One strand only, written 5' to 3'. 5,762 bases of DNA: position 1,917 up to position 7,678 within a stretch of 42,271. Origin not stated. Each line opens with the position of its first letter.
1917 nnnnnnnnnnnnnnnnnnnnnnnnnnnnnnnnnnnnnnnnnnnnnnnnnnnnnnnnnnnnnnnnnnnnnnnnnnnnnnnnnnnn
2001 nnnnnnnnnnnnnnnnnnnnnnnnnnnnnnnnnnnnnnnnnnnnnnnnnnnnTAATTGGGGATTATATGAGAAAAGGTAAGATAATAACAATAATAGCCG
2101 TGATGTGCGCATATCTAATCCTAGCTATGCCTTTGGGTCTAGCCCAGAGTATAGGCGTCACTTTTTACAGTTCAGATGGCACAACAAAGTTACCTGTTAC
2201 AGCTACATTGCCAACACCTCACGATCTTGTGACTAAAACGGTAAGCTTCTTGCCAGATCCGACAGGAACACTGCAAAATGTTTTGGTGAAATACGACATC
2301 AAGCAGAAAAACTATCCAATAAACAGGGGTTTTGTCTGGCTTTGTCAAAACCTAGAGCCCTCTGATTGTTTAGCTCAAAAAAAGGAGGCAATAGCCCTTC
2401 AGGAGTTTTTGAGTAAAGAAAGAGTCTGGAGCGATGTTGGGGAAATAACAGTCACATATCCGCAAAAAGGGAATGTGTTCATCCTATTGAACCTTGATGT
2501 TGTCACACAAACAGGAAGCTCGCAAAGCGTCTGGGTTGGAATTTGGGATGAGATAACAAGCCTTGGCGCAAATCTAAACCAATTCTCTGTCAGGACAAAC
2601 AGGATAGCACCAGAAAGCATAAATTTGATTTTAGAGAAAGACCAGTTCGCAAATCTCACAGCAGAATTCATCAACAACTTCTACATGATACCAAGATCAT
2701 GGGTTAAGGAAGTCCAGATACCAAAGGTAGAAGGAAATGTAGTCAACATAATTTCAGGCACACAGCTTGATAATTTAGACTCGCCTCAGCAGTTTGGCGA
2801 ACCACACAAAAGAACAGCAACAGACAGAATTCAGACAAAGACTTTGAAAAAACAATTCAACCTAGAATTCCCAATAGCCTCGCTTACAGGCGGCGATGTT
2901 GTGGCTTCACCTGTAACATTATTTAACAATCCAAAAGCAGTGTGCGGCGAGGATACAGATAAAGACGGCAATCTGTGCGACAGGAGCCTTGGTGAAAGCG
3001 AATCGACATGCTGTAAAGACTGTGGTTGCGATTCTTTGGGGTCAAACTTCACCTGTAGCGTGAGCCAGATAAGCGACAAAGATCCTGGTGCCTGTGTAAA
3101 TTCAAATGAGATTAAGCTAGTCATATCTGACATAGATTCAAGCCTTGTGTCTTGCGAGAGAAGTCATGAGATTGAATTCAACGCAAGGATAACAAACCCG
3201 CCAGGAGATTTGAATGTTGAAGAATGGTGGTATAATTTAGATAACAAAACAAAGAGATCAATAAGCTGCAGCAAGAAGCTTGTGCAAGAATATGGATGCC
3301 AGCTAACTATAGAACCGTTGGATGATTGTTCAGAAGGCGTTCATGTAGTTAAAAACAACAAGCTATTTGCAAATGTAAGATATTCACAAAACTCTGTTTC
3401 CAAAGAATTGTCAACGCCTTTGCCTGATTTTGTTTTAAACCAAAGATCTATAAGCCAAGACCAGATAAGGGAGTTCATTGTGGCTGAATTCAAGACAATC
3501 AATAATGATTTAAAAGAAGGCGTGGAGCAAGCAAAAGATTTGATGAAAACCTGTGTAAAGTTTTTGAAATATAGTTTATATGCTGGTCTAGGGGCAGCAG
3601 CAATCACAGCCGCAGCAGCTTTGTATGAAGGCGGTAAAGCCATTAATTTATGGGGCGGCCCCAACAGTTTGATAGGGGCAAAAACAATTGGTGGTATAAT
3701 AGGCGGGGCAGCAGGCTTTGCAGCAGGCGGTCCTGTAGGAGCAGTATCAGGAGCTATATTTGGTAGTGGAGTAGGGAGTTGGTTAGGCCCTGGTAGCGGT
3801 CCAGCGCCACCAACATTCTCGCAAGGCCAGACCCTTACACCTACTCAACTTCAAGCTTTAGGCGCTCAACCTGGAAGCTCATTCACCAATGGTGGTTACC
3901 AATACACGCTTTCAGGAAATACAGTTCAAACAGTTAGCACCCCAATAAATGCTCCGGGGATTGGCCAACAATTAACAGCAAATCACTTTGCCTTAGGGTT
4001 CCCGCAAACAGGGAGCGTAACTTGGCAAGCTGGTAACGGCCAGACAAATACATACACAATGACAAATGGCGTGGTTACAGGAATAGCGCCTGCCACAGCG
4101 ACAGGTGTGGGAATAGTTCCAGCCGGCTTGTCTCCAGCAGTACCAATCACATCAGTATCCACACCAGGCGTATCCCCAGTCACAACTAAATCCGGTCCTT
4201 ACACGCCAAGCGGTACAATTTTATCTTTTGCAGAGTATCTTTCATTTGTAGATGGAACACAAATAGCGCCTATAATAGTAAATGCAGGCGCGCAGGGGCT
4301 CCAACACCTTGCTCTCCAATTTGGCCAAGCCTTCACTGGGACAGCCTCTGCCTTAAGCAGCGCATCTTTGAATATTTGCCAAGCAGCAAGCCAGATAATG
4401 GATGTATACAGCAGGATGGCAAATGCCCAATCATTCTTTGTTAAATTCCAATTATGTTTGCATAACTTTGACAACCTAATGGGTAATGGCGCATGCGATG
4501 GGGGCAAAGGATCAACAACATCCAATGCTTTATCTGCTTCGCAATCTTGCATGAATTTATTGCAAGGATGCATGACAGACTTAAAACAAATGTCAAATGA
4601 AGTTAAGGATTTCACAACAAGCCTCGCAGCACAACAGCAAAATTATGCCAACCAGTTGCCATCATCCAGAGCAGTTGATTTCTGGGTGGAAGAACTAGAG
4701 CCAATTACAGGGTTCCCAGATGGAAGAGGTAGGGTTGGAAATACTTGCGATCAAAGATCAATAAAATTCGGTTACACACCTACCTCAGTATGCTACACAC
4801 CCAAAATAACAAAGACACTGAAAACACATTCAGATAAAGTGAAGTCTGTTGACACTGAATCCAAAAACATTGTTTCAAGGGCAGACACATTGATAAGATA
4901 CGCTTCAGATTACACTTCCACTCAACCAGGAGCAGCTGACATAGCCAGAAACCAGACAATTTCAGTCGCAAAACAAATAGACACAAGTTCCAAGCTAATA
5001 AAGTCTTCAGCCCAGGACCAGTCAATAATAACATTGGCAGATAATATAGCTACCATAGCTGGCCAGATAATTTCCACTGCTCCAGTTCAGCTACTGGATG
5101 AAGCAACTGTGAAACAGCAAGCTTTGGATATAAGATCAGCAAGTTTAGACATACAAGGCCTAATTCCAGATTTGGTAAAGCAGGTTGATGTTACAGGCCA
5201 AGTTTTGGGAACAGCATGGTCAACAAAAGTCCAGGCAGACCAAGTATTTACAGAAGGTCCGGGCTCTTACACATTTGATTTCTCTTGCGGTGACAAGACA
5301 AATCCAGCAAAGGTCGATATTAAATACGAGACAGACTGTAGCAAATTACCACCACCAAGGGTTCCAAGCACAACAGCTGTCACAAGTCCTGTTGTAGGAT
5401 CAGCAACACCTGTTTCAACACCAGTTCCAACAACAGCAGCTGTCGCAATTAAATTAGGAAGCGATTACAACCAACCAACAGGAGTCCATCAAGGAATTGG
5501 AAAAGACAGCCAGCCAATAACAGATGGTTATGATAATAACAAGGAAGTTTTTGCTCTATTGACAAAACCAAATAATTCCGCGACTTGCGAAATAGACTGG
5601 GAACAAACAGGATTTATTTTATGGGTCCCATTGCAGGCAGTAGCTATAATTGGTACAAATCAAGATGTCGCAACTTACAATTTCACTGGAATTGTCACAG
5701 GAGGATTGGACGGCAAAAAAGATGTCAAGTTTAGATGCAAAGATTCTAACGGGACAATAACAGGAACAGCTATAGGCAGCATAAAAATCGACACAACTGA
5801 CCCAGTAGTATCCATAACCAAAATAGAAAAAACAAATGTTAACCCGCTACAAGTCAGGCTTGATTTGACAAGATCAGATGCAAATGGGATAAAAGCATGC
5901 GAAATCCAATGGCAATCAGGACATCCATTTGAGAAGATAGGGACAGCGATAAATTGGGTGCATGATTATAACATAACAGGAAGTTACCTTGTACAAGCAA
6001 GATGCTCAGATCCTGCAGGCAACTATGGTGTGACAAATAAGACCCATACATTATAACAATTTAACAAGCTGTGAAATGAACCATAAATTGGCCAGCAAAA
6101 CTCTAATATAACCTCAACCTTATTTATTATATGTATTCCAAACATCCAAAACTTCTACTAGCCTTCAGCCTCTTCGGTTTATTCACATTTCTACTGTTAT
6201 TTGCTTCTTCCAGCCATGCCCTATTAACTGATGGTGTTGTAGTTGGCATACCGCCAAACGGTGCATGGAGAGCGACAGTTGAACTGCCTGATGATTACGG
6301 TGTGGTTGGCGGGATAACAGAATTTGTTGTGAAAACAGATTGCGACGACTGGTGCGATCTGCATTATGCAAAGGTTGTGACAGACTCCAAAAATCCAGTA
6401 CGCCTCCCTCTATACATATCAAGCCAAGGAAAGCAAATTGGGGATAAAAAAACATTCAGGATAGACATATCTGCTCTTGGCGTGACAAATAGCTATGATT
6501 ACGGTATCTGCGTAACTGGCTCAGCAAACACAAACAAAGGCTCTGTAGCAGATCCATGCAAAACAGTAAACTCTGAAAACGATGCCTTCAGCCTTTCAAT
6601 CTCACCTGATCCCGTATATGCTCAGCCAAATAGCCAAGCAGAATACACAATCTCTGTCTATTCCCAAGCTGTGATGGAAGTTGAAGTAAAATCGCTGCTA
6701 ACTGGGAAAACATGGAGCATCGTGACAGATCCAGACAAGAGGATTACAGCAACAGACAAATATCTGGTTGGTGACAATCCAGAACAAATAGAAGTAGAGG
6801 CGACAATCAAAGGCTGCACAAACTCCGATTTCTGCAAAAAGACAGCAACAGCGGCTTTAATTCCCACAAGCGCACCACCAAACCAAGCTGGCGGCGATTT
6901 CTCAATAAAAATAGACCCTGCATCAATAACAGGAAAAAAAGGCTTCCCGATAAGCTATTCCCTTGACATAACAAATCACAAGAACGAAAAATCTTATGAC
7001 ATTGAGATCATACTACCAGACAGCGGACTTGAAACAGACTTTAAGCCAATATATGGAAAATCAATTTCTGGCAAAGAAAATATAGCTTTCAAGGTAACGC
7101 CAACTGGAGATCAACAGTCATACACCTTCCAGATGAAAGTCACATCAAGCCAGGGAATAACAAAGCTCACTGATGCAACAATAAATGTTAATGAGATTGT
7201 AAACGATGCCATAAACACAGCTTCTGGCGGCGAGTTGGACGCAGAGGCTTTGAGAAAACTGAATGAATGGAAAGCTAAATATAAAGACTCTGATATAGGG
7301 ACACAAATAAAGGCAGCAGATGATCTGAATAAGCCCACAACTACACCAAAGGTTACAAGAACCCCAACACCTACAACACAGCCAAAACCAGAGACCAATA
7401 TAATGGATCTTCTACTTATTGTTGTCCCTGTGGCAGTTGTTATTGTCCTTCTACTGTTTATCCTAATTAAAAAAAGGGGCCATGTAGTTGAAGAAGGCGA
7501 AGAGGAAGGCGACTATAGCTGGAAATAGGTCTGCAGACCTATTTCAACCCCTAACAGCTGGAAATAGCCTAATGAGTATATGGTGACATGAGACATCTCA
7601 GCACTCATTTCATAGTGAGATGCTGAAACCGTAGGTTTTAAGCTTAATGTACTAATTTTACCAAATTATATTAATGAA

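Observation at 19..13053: Tandem duplication of a three-gene cell-surface module (giant pilin-like A, Cys-rich B with central hairpin, C-terminally anchored C)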

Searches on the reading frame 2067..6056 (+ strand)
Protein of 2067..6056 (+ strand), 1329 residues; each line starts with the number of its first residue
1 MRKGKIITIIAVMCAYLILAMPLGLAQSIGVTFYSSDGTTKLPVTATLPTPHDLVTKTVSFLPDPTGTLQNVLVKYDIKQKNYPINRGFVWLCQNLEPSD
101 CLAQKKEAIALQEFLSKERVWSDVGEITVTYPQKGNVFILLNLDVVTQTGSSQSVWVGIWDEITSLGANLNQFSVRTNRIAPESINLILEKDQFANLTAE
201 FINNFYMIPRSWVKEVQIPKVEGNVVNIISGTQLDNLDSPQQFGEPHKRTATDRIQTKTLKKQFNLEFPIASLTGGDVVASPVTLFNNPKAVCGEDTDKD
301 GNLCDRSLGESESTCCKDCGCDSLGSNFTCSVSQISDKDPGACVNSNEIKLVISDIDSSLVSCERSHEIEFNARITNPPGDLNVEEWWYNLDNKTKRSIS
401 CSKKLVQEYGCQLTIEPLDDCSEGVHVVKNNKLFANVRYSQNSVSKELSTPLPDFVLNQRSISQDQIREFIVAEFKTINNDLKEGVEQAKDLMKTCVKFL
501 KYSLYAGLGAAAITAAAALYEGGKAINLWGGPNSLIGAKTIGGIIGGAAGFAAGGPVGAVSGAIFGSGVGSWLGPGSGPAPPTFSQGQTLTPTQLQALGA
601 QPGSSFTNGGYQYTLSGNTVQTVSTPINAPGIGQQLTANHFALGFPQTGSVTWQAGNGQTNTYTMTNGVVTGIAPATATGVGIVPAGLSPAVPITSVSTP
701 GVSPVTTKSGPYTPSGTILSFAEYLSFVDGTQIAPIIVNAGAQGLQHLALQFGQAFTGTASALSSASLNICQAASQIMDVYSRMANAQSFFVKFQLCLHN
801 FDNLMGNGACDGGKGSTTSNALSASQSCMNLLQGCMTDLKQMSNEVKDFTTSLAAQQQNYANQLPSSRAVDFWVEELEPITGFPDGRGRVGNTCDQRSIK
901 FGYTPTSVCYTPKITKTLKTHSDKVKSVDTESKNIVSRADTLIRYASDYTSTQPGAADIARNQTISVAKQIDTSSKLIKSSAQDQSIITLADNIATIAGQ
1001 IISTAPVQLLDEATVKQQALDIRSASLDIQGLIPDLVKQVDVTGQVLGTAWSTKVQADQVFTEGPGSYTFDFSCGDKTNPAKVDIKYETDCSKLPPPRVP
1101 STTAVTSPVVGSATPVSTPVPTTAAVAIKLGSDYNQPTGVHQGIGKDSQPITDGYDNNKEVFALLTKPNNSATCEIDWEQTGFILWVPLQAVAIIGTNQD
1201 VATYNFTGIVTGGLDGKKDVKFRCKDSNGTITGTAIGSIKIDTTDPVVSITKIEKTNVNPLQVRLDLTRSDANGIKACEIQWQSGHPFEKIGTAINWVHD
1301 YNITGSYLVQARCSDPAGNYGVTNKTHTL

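Call 8: search_protein_families(library=pfam, proteins=[window:2067-6056:+], max_evalue=1)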
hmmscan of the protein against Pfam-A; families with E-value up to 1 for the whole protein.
window:2067-6056:+ (1329 aa): 0 families

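Call 9: search_protein_families(library=ncbifam, proteins=[window:2067-6056:+], max_evalue=1)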
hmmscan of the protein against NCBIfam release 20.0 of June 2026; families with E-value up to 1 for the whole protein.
window:2067-6056:+ (1329 aa): 0 families

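Call 106: search_protein_families(library=phrogs, proteins=[window:2067-6056:+], max_evalue=0.01)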
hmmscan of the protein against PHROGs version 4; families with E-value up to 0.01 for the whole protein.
window:2067-6056:+ (1329 aa): 1 family
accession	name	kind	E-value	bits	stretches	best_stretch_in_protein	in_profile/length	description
phrog_167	-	tail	5.6e-07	28.6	1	501-1001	658-966/1555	tail length tape measure protein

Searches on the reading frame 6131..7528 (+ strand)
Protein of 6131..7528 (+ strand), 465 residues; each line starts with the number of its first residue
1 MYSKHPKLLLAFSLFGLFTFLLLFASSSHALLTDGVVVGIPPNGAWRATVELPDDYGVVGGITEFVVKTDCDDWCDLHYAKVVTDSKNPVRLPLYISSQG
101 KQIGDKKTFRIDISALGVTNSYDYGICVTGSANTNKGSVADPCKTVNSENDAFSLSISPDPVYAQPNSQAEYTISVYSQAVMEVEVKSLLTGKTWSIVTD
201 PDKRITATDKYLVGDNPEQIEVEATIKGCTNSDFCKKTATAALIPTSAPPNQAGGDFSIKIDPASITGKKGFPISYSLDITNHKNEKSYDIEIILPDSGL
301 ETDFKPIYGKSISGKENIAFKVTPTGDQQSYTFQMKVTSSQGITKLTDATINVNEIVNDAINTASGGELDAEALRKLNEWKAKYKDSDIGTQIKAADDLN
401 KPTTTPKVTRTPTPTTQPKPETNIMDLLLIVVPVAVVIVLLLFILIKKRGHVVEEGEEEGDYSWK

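Call 8: search_protein_families(library=pfam, proteins=[window:6131-7528:+], max_evalue=1)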
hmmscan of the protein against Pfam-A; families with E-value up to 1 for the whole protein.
window:6131-7528:+ (465 aa): 3 families
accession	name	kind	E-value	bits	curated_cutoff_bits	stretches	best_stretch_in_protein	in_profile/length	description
PF22352.2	K319L-like_PKD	-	0.00065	20.1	27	1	311-353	43-84/84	K319L-like, PKD domain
PF08536.17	Whirly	-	0.1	12.9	23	1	297-342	70-116/136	Whirly transcription factor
PF15102.11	TMEM154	-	0.16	12.2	30.3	1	403-446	42-83/153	TMEM154 protein family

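Call 9: search_protein_families(library=ncbifam, proteins=[window:6131-7528:+], max_evalue=1)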
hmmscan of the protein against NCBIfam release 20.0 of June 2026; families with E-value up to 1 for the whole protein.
window:6131-7528:+ (465 aa): 0 families

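Call 106: search_protein_families(library=phrogs, proteins=[window:6131-7528:+], max_evalue=0.01)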
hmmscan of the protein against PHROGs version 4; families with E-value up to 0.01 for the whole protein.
window:6131-7528:+ (465 aa): 0 families
